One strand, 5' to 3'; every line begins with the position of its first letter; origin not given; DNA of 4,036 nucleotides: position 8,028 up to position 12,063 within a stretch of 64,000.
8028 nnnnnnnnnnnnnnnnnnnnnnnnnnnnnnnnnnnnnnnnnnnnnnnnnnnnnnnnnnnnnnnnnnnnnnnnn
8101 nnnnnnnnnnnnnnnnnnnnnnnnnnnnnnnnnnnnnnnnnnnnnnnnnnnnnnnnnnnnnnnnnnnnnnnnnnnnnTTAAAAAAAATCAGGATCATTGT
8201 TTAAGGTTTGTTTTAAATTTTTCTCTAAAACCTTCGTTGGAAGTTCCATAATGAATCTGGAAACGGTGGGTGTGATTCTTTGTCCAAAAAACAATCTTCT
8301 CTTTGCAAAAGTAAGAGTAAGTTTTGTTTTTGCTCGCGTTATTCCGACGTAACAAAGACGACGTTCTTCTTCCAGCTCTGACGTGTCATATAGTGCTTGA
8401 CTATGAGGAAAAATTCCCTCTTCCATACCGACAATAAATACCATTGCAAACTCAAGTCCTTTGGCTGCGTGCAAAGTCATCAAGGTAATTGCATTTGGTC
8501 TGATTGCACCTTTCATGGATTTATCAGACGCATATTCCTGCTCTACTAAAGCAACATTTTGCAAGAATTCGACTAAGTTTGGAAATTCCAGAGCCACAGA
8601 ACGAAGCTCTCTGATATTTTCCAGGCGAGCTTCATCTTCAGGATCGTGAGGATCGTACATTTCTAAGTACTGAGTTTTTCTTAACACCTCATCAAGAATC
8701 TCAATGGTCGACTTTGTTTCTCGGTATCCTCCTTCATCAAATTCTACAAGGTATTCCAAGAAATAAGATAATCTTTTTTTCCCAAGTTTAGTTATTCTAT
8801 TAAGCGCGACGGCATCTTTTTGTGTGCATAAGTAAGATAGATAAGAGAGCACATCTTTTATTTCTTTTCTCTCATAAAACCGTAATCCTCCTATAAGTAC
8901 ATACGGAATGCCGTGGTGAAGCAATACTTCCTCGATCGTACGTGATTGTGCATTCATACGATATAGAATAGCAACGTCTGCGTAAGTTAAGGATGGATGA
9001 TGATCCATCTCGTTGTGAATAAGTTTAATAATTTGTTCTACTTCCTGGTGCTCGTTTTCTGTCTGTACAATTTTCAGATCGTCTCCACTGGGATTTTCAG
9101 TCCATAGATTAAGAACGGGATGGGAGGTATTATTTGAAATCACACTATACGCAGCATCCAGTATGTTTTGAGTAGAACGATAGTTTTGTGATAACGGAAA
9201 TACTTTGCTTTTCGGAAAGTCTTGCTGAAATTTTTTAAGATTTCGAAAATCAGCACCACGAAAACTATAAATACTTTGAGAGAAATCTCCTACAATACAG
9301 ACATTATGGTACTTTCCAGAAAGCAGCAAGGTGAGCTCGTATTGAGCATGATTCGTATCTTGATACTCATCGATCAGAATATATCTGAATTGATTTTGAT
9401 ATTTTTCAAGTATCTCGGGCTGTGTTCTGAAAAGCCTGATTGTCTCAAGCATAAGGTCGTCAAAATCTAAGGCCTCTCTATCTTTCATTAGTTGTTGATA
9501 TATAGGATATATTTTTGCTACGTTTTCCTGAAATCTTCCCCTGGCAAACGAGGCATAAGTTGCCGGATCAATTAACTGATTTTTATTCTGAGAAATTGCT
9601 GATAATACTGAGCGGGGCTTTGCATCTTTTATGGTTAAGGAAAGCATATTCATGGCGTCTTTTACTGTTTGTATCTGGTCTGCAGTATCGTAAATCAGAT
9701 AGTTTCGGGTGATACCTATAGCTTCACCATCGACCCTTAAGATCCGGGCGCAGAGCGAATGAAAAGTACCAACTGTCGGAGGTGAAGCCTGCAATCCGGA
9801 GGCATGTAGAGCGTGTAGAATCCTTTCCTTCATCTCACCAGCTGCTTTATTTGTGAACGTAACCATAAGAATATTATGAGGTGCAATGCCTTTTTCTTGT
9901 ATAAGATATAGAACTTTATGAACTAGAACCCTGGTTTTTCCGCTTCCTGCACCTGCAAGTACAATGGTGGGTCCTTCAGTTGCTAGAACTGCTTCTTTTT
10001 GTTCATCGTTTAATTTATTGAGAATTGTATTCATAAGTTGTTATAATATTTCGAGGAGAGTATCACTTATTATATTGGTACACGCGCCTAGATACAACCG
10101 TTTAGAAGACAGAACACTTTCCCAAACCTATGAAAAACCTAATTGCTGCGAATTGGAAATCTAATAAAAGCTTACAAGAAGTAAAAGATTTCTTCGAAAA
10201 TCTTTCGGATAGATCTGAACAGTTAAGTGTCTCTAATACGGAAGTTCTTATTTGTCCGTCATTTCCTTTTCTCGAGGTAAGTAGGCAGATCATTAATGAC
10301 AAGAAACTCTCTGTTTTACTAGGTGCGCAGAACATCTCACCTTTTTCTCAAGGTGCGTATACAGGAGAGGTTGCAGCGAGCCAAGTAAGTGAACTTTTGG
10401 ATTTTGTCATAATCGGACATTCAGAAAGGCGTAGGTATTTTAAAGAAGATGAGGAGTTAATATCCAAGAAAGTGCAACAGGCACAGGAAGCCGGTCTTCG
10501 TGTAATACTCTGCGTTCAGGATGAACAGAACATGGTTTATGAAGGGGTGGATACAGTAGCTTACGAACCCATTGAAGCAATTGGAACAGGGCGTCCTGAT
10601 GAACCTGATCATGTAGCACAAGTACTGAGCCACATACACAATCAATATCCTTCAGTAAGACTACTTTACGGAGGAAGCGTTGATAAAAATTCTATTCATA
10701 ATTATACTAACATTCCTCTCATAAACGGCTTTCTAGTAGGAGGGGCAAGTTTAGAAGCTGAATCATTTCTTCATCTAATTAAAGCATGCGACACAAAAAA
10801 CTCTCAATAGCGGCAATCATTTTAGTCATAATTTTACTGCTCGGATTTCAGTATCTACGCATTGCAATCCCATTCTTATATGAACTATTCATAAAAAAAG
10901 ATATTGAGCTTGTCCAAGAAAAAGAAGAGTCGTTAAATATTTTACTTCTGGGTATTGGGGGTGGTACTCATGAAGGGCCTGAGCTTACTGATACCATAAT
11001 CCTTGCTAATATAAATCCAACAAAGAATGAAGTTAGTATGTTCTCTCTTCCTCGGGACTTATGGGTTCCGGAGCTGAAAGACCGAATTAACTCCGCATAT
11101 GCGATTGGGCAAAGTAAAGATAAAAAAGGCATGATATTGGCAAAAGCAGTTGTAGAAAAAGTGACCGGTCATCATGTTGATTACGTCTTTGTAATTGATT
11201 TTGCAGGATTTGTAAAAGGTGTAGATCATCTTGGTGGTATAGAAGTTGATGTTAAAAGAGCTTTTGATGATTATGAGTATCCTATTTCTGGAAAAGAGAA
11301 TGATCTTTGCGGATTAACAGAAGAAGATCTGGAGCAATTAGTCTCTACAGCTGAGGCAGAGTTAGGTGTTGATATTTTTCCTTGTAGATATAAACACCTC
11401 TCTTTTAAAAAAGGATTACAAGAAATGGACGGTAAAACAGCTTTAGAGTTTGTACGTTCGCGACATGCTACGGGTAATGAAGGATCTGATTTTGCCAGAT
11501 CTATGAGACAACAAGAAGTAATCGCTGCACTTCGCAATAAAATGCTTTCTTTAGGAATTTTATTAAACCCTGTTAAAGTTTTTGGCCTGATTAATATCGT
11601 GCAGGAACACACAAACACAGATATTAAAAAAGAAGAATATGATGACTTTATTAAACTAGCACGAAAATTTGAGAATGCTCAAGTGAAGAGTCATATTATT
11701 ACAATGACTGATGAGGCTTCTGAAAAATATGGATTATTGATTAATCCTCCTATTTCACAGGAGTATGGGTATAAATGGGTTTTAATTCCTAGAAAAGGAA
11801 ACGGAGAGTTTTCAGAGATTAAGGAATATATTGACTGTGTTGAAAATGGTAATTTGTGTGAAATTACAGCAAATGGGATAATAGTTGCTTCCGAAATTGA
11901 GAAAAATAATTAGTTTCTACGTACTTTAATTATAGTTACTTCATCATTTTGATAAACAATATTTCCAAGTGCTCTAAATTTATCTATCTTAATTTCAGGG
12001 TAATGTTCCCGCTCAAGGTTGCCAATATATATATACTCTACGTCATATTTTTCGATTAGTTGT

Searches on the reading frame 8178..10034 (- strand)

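Call 7: search_protein_families(library=pfam, proteins=[window:8178-10034:-], max_evalue=0.01)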
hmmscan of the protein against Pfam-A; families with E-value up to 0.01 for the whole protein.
window:8178-10034:- (618 aa): 10 families
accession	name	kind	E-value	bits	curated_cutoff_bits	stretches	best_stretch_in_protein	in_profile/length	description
PF00580.27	UvrD-helicase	-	1.2e-90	304.3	23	1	8-274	1-271/271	UvrD/REP helicase N-terminal domain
PF13361.12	UvrD_C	-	9.9e-63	213.1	25.6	2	281-417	3-137/350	UvrD-like helicase C-terminal domain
PF13245.12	AAA_19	-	7e-23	81.7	25.1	1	12-259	1-134/134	AAA domain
PF13538.12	UvrD_C_2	-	8.5e-10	38.8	27.4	1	517-574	3-51/52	UvrD-like helicase C-terminal domain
PF01443.25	Viral_helicase1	-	7.2e-08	33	21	0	196-308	41-139/228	Viral superfamily 1 RNA helicase core domain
PF13086.12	AAA_11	-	5.2e-06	26.8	27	1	7-253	1-249/257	AAA domain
PF13604.12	AAA_30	-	5.6e-06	26.6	27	1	7-72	1-66/191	AAA domain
PF13173.12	AAA_14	-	0.004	17.6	27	0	184-249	30-97/129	AAA domain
PF13087.12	AAA_12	-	0.0087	16.1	27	0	510-574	138-190/195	AAA domain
PF04851.21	ResIII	-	0.0088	16.4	22.5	0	8-75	4-76/164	Type III restriction enzyme, res subunit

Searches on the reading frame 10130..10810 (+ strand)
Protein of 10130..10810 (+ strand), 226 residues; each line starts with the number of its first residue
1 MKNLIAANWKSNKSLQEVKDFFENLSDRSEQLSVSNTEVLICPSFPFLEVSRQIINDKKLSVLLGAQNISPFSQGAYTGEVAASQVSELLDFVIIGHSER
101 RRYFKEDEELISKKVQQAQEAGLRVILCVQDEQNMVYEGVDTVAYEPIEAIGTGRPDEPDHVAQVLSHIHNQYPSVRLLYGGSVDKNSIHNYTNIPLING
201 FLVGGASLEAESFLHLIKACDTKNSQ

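Call 8: search_protein_families(library=pfam, proteins=[window:10130-10810:+], max_evalue=0.01)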
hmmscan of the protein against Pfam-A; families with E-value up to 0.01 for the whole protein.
window:10130-10810:+ (226 aa): 1 family
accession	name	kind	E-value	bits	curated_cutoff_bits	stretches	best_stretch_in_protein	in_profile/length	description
PF00121.24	TIM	-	3.8e-59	200.6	20.1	1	4-219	2-244/245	Triosephosphate isomerase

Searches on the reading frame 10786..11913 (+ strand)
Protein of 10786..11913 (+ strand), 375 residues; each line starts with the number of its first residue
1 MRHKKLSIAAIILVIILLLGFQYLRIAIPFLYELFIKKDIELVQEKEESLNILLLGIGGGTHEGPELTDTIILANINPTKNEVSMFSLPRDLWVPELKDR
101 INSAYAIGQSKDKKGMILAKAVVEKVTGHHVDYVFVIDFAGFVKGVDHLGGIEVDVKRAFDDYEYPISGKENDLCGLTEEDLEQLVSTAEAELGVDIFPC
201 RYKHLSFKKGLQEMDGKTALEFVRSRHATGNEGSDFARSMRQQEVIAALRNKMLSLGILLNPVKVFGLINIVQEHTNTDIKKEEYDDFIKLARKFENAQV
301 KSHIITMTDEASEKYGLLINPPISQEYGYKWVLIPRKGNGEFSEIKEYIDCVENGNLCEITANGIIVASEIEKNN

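Call 8: search_protein_families(library=pfam, proteins=[window:10786-11913:+], max_evalue=0.01)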
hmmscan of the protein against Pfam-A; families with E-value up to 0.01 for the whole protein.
window:10786-11913:+ (375 aa): 1 family
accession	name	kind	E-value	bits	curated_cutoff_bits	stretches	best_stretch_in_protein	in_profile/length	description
PF03816.19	LytR_cpsA_psr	-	5.6e-35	121.2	24.6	1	68-254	2-149/150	LytR_cpsA_psr family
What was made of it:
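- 10786..11913 (+): LCP (LytR-CpsA-Psr) glycopolymer-to-peptidoglycan ligase. PF03816 at E=5.6e-35 (call 8).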

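Call 40: search_protein_families(library=ncbifam, proteins=[window:10786-11913:+], max_evalue=0.001)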
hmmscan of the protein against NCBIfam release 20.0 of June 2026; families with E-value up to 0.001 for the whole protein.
window:10786-11913:+ (375 aa): 4 families
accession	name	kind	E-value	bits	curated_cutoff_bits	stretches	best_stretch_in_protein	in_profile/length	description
TIGR00350.1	lytR_cpsA_psr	domain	2.9e-29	102.3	62.3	2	68-166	3-102/152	LCP family glycopolymer transferase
NF006897.1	PRK09379.1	equivalog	2.2e-21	76.4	441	2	39-164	49-171/298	polyisoprenyl-teichoic acid--peptidoglycan teichoic acid transferase TagU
NF047591.1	ligase_LytR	equivalog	1.5e-16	60.6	450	1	43-173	51-184/336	glycopolymer--peptidoglycan transferase LytR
NF051849.1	LCP_trans_Cps2A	equivalog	1.6e-14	54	650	2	201-289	335-418/477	LCP family glycopolymer transferase CpsA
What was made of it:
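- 10786..11913 (+): TIGR00350 at 102 bits (call 40).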
